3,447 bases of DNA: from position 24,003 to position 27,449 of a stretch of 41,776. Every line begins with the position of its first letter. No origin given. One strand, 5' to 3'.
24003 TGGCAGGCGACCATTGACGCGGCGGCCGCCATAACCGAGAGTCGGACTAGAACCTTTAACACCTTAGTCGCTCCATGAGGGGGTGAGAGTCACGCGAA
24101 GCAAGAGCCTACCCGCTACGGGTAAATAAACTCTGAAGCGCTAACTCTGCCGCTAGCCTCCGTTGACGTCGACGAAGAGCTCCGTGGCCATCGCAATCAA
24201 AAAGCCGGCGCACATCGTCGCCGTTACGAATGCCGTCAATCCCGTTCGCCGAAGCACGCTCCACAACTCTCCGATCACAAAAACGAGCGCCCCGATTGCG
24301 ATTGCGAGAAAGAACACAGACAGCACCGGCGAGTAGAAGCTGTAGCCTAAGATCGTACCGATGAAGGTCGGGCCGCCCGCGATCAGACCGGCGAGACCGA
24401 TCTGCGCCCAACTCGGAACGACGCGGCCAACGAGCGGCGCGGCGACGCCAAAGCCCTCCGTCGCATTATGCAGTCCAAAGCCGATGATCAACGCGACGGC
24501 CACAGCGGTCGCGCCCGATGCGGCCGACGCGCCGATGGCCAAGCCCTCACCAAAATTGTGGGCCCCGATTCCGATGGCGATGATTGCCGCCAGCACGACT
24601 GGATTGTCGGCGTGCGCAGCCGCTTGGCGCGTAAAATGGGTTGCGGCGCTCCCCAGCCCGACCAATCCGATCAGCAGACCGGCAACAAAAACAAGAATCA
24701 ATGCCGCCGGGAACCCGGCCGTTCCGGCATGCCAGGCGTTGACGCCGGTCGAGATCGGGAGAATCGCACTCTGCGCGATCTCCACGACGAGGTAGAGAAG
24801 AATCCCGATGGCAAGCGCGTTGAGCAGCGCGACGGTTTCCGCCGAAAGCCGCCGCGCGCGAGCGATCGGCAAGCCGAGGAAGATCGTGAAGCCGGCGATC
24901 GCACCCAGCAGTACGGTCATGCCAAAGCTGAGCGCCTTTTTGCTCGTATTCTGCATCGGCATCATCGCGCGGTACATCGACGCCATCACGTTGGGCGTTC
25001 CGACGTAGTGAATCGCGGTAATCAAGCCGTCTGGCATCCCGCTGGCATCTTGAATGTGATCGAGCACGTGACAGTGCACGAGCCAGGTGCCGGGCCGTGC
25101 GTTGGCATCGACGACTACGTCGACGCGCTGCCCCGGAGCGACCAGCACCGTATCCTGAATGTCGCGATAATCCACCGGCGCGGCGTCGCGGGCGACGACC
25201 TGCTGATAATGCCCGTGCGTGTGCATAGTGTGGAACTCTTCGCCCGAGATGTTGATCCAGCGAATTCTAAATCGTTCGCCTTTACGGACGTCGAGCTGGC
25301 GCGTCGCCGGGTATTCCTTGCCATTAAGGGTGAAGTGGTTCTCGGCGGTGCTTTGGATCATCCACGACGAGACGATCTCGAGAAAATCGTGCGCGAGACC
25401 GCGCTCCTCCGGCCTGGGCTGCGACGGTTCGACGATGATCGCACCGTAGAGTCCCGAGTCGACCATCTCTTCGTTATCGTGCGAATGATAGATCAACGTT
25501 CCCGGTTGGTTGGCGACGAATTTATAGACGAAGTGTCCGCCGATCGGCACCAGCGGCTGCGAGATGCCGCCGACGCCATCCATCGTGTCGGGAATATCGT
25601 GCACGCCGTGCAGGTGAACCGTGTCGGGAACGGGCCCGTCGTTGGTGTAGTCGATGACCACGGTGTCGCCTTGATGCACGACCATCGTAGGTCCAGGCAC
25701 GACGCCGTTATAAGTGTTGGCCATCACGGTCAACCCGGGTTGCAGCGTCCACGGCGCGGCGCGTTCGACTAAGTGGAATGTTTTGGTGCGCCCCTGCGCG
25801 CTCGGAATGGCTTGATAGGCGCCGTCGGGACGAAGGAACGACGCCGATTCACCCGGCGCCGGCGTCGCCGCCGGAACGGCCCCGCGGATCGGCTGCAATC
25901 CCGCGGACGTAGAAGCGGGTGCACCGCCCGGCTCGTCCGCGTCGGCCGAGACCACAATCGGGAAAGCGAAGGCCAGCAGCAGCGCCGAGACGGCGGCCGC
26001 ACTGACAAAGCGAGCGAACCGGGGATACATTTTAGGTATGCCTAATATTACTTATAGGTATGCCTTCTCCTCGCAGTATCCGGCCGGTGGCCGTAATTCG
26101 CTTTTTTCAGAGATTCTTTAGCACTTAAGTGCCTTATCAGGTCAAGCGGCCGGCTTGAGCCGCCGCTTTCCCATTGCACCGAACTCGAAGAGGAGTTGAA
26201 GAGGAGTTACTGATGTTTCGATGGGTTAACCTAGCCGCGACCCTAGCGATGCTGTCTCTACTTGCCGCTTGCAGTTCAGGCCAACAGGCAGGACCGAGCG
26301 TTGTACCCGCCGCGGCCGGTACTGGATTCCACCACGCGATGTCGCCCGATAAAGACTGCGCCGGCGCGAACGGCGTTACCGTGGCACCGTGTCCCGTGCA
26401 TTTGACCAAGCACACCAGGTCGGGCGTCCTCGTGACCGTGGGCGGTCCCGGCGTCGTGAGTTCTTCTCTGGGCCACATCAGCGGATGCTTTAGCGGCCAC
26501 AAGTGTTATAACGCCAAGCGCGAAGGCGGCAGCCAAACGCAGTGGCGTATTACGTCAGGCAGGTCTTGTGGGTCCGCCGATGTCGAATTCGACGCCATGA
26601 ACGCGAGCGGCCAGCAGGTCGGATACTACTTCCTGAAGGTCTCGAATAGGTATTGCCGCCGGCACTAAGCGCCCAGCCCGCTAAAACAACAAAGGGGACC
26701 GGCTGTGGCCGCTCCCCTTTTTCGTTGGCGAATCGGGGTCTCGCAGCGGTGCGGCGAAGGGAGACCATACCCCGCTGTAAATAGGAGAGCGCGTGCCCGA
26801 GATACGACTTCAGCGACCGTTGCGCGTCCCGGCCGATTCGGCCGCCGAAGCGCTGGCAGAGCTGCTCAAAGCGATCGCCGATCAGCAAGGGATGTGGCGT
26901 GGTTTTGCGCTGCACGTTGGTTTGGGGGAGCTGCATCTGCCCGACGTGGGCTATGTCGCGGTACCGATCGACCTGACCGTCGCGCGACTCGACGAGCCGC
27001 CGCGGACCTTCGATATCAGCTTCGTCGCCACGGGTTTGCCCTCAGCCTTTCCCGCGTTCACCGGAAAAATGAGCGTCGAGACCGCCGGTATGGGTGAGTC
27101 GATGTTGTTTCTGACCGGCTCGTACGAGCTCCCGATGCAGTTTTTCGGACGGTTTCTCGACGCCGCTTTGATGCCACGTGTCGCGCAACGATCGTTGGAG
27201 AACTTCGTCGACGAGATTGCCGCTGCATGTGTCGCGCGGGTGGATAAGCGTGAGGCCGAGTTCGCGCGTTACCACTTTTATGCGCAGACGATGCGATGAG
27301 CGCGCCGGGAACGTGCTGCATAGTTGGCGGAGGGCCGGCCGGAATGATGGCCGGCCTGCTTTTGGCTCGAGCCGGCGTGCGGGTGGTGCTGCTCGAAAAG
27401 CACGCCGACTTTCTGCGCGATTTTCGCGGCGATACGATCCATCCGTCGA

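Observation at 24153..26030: Single-polypeptide fusion of a secreted multicopper oxidase to a ZIP metal permease: candidate oxidase-coupled metal transporter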

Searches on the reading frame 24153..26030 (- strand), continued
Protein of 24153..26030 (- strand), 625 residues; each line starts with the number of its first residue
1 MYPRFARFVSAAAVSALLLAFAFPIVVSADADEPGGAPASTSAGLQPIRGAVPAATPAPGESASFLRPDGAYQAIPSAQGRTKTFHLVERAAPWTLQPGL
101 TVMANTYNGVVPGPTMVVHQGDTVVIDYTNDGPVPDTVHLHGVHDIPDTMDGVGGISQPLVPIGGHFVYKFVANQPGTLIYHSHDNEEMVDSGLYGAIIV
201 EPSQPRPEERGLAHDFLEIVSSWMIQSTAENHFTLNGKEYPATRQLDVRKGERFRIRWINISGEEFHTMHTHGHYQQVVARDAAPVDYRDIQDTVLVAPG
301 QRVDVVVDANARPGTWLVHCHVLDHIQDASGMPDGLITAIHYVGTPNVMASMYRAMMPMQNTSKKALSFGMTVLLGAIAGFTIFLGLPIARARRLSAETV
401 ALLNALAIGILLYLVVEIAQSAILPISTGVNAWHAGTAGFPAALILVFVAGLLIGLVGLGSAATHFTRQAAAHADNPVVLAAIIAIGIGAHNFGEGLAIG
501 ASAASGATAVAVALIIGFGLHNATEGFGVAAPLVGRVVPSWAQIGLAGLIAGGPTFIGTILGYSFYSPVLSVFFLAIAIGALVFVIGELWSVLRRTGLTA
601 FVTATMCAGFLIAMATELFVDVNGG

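Call 64: search_protein_families(library=ncbifam, proteins=[L069:6242-7357:+, L069:7357-7917:+], max_evalue=1)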
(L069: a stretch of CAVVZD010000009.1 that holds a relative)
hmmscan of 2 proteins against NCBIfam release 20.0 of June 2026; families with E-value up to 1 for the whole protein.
L069:6242-7357:+ (371 aa): 0 families

L069:7357-7917:+ (186 aa): 1 family
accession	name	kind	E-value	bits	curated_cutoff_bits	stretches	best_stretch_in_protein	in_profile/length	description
NF002994.0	PRK03757.1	equivalog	3.9e-15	56.1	232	1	8-145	8-144/191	YceI family protein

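Call 69: find_encoding_contigs(protein=P0150, flank=4000, max_places=3)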
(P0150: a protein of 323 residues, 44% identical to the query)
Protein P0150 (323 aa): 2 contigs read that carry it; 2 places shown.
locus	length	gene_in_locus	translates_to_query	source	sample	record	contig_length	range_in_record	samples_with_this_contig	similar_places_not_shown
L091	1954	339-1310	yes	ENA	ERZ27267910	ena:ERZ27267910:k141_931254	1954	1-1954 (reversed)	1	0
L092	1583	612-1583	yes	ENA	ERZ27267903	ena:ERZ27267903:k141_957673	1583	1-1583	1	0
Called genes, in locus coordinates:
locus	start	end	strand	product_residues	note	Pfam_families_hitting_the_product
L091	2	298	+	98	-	?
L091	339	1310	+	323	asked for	PF13473:Cupredoxin_1 (faint), PF07732:Cu-oxidase_3, PF07731:Cu-oxidase_2, PF00394:Cu-oxidase, PF07731:Cu-oxidase_2, PF07732:Cu-oxidase_3 (weak)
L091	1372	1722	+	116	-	PF00156:Pribosyltran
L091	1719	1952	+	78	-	?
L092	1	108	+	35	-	?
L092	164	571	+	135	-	-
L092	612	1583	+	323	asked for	PF13473:Cupredoxin_1 (faint), PF07732:Cu-oxidase_3, PF07731:Cu-oxidase_2, PF00394:Cu-oxidase, PF07731:Cu-oxidase_2, PF07732:Cu-oxidase_3 (weak)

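Call 70: find_encoding_contigs(protein=P0144, flank=4000, max_places=3)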
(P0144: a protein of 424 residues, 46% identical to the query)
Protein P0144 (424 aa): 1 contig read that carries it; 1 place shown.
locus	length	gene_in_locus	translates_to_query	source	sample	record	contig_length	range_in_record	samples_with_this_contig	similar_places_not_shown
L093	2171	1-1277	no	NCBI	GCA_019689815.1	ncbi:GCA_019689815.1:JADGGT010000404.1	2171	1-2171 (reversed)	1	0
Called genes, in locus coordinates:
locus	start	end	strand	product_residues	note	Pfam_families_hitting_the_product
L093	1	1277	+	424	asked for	PF07731:Cu-oxidase_2 (weak), PF07732:Cu-oxidase_3, PF00394:Cu-oxidase, PF07731:Cu-oxidase_2, PF07732:Cu-oxidase_3 (weak)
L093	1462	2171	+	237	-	PF00083:Sugar_tr, PF07690:MFS_1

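Call 79: find_encoding_contigs(protein=P0283, flank=5000, max_places=2)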
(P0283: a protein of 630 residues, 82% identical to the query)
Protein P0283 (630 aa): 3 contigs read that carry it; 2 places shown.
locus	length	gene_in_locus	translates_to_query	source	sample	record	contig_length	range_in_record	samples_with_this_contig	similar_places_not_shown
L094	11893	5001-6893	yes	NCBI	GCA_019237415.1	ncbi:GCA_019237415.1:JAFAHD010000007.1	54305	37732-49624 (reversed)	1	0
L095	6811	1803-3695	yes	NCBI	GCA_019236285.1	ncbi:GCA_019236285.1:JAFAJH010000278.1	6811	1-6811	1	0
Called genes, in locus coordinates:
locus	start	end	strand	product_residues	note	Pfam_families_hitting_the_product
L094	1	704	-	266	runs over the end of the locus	PF14224:DUF4331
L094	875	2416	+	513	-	PF03824:NicO (faint)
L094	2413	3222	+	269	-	PF03824:NicO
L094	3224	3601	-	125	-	-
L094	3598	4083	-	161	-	-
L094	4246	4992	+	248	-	PF01325:Fe_dep_repress, PF02742:Fe_dep_repr_C, PF04023:FeoA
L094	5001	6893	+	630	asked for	PF07731:Cu-oxidase_2, PF07732:Cu-oxidase_3, PF00394:Cu-oxidase, PF07731:Cu-oxidase_2, PF02535:Zip (weak)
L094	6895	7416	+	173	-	PF00578:AhpC-TSA, PF08534:Redoxin, PF00085:Thioredoxin (weak), PF13098:Thioredoxin_2, PF13905:Thioredoxin_8 (weak)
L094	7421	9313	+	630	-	PF01435:Peptidase_M48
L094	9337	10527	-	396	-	PF07690:MFS_1, PF12832:MFS_1_like, PF13347:MFS_2 (weak), PF03092:BT1 (weak), PF05631:MFS_5 (faint), PF00083:Sugar_tr, PF13347:MFS_2, PF07690:MFS_1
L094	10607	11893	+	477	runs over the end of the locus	PF06824:Glyco_hydro_125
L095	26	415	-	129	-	-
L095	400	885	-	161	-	-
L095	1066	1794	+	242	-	PF01325:Fe_dep_repress, PF02742:Fe_dep_repr_C, PF04023:FeoA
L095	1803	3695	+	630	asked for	PF07731:Cu-oxidase_2, PF07732:Cu-oxidase_3, PF00394:Cu-oxidase, PF07731:Cu-oxidase_2, PF02535:Zip (weak)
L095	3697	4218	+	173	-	PF00578:AhpC-TSA, PF08534:Redoxin, PF00085:Thioredoxin (weak), PF13098:Thioredoxin_2, PF13905:Thioredoxin_8 (weak)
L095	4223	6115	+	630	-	PF01435:Peptidase_M48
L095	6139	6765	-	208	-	PF13347:MFS_2 (faint), PF07690:MFS_1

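Call 80: find_encoding_contigs(protein=P0376, flank=5000, max_places=2)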
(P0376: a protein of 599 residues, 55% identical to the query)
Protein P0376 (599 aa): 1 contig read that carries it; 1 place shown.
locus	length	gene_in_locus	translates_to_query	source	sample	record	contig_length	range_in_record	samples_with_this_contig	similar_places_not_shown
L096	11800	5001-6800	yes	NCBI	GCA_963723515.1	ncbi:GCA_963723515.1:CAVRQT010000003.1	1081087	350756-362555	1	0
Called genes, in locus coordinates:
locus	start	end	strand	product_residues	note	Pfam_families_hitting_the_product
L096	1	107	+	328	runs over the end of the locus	PF01012:ETF, PF00766:ETF_alpha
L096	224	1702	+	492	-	PF12569:NatA_aux_su (faint), PF12895:ANAPC3 (faint), PF13176:TPR_7 (faint), PF13428:TPR_14 (faint), PF14561:TPR_20 (faint), PF14559:TPR_19 (weak), PF13414:TPR_11 (weak), PF13432:TPR_16 (weak), +12 more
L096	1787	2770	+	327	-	PF00850:Hist_deacetyl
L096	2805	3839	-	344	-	PF03888:MucB_RseB (weak), PF14285:DUF4367 (weak)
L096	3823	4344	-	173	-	-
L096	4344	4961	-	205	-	PF04542:Sigma70_r2, PF07638:Sigma70_ECF (weak), PF08281:Sigma70_r4_2, PF04545:Sigma70_r4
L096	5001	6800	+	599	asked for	PF07731:Cu-oxidase_2 (weak), PF07732:Cu-oxidase_3, PF00394:Cu-oxidase, PF07731:Cu-oxidase_2, PF02535:Zip (weak)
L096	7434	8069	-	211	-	-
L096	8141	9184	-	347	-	PF01073:3Beta_HSD (weak), PF01370:Epimerase, PF04321:RmlD_sub_bind, PF16363:GDP_Man_Dehyd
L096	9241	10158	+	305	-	PF01297:ZnuA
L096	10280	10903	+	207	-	PF00005:ABC_tran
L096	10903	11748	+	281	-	PF00950:ABC-3, PF01032:FecCD (weak)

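Call 83: search_solved_structures(query=L094:4246-4992:+, max_evalue=0.00001, show_alignments=5)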
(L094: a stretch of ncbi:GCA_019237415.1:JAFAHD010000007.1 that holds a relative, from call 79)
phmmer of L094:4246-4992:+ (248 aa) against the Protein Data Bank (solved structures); distinct sequences matched with E-value up to 0.00001: 32.
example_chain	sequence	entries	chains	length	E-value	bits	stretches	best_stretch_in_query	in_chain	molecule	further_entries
1fx7_A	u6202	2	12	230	1.5e-26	96.5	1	26-222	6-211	IRON-DEPENDENT REPRESSOR IDER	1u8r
7b25_A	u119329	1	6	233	2.6e-24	89.2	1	27-206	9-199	DtxR family iron (Metal) dependent repressor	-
7b24_A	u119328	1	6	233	8.7e-24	87.5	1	27-206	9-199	DtxR family iron (Metal) dependent repressor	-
1b1b_A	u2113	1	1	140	1.2e-23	87.1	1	26-153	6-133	PROTEIN (IRON DEPENDENT REGULATOR)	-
7b1v_A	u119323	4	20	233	1.2e-23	87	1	27-206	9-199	DtxR family iron (Metal) dependent repressor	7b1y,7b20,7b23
2isy_A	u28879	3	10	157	1.6e-23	86.7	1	26-153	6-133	Iron-dependent repressor ideR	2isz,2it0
5cvi_A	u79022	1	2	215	7.4e-23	84.4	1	25-237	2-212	SloR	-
5zr4_A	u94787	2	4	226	4.6e-21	78.6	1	30-234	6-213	Metal-dependent transcriptional regulator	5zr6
8pvt_A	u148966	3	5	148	5.5e-20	75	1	24-159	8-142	Iron dependent repressor, putative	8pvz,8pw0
3hrs_A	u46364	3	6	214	8.7e-20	74.4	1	25-235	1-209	Metalloregulator ScaR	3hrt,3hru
3glx_A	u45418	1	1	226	7.5e-19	71.3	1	27-237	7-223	Diphtheria toxin repressor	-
1bi0_A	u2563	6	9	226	1.7e-18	70.1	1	27-237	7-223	DIPHTHERIA TOXIN REPRESSOR | DIPHTHERIA TOX REPRESSOR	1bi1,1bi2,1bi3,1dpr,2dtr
1c0w_A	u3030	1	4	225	1.8e-18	70.1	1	27-237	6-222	DIPHTHERIA TOXIN REPRESSOR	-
1p92_A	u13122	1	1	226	2.3e-18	69.7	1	27-237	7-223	Diphtheria toxin repressor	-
1fwz_A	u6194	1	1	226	2.4e-18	69.7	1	27-237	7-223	DIPHTHERIA TOXIN REPRESSOR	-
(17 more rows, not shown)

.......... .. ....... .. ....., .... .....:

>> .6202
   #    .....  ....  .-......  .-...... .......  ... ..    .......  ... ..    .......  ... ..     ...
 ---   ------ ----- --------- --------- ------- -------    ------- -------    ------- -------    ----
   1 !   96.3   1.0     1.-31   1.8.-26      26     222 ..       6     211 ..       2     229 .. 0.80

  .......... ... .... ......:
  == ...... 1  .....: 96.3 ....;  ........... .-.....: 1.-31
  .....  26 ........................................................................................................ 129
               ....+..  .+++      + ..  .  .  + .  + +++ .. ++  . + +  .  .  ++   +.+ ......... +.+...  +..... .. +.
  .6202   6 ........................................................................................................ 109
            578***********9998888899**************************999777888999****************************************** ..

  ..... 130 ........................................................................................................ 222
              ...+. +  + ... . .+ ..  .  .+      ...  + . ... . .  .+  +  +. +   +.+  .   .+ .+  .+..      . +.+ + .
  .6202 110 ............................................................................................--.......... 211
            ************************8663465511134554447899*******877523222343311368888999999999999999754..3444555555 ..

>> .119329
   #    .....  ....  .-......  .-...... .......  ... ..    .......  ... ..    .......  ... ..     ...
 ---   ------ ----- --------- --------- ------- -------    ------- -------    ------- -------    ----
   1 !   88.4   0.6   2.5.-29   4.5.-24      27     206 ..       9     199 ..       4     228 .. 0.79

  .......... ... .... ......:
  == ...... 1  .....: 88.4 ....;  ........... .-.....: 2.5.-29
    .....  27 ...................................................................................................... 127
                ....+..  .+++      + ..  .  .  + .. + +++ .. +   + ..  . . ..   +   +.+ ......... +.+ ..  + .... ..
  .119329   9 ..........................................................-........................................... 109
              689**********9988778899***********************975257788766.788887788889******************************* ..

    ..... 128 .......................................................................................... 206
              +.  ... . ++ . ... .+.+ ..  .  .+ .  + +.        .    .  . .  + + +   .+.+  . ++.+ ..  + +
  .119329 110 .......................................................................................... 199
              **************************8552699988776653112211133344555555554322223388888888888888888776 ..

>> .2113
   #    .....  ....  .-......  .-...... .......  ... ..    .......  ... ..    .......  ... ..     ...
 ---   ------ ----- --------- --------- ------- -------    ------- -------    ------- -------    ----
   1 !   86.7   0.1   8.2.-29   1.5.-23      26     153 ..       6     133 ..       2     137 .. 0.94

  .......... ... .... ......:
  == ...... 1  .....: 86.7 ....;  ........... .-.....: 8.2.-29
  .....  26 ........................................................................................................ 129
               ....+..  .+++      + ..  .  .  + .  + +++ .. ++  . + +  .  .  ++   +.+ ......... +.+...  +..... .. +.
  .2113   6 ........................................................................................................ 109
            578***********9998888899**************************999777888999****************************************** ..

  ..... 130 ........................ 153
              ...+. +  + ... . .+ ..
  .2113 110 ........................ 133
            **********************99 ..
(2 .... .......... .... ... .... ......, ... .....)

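Call 92: find_encoding_contigs(protein=P0322, flank=5000, max_places=2)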
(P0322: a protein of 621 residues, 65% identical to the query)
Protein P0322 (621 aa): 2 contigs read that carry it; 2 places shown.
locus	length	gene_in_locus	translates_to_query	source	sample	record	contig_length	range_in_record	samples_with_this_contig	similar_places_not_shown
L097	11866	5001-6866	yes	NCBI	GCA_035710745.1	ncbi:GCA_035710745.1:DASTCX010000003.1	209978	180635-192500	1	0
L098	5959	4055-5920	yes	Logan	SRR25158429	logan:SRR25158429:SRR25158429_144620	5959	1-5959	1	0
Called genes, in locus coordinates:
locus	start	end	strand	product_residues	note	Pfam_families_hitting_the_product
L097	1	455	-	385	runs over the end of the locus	PF01011:PQQ (faint), PF13570:Beta-prop_ACSF4, PF25293:Beta-prop_EMC1_N (faint), PF13360:PQQ_2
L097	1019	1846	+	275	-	PF06267:DUF1028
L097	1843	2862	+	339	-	PF00962:A_deaminase, PF19326:AMP_deaminase (weak)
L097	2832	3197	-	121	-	PF13026:DUF3887 (weak)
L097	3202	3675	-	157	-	-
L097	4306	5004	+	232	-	PF01325:Fe_dep_repress, PF02742:Fe_dep_repr_C, PF04023:FeoA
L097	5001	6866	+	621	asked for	PF07731:Cu-oxidase_2, PF07732:Cu-oxidase_3, PF00394:Cu-oxidase, PF07731:Cu-oxidase_2, PF02535:Zip (weak)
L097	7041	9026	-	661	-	PF16177:ACAS_N, PF00501:AMP-binding, PF13193:AMP-binding_C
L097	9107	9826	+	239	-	PF00106:adh_short, PF08659:KR, PF13561:adh_short_C2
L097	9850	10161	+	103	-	-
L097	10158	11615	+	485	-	PF01425:Amidase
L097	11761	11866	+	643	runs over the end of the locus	PF01435:Peptidase_M48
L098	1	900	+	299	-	?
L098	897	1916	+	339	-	PF00962:A_deaminase, PF19326:AMP_deaminase (weak)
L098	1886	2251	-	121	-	PF13026:DUF3887 (weak)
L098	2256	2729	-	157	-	-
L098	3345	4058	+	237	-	PF01325:Fe_dep_repress, PF02742:Fe_dep_repr_C, PF04023:FeoA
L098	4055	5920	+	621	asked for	PF07731:Cu-oxidase_2, PF07732:Cu-oxidase_3, PF00394:Cu-oxidase, PF07731:Cu-oxidase_2, PF02535:Zip (weak)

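Call 97: search_solved_structures(query=L069:6242-7357:+, max_evalue=10, show_alignments=1)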
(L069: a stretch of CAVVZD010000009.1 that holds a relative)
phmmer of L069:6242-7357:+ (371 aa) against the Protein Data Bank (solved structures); distinct sequences matched with E-value up to 10: 6.
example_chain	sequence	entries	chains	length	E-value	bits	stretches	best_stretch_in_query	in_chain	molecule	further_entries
5g17_A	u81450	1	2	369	0.52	12.6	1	321-353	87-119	HISTONE DEACETYLASE-LIKE AMIDOHYDROLASE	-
1zz0_A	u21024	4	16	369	0.53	12.6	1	321-353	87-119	Histone deacetylase-like amidohydrolase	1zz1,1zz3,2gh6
5g1c_A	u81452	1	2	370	0.53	12.6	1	321-353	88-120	HISTONE DEACETYLASE-LIKE AMIDOHYDROLASE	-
5g1a_A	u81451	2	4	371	0.53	12.6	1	321-353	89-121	HISTONE DEACETYLASE-LIKE AMIDOHYDROLASE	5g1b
5g3w_A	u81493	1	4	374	0.54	12.6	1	321-353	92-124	HISTONE DEACETYLASE-LIKE AMIDOHYDROLASE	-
2vcg_A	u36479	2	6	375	0.54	12.6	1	321-353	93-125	HISTONE DEACETYLASE-LIKE AMIDOHYDROLASE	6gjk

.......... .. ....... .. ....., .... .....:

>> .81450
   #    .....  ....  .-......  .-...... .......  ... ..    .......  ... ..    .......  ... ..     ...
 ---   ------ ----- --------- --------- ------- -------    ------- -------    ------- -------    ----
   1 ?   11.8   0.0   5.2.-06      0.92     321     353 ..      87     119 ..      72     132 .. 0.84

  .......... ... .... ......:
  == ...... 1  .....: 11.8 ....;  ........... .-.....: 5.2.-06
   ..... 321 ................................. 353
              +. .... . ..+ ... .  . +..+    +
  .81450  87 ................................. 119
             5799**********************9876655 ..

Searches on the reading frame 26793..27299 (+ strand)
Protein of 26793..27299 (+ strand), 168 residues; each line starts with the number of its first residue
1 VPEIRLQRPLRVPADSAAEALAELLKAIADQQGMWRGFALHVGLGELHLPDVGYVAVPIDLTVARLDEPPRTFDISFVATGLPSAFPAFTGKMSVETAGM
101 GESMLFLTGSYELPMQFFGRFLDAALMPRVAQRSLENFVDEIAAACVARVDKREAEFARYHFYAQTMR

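Call 11: search_protein_families(library=pfam, proteins=[window:26793-27299:+], max_evalue=0.001)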
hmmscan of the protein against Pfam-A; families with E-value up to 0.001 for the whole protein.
window:26793-27299:+ (168 aa): 0 families

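Call 62: search_protein_families(library=pfam, proteins=[window:26793-27299:+], max_evalue=1)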
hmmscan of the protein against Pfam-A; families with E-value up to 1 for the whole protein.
window:26793-27299:+ (168 aa): 1 family
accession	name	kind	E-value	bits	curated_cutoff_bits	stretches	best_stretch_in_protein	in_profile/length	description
PF10604.15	Polyketide_cyc2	-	0.01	16.6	27.4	1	48-144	52-139/142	Polyketide cyclase / dehydrase and lipid transport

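Call 64: search_protein_families(library=ncbifam, proteins=[window:26793-27299:+], max_evalue=1)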
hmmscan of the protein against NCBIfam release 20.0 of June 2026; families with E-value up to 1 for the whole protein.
window:26793-27299:+ (168 aa): 0 families
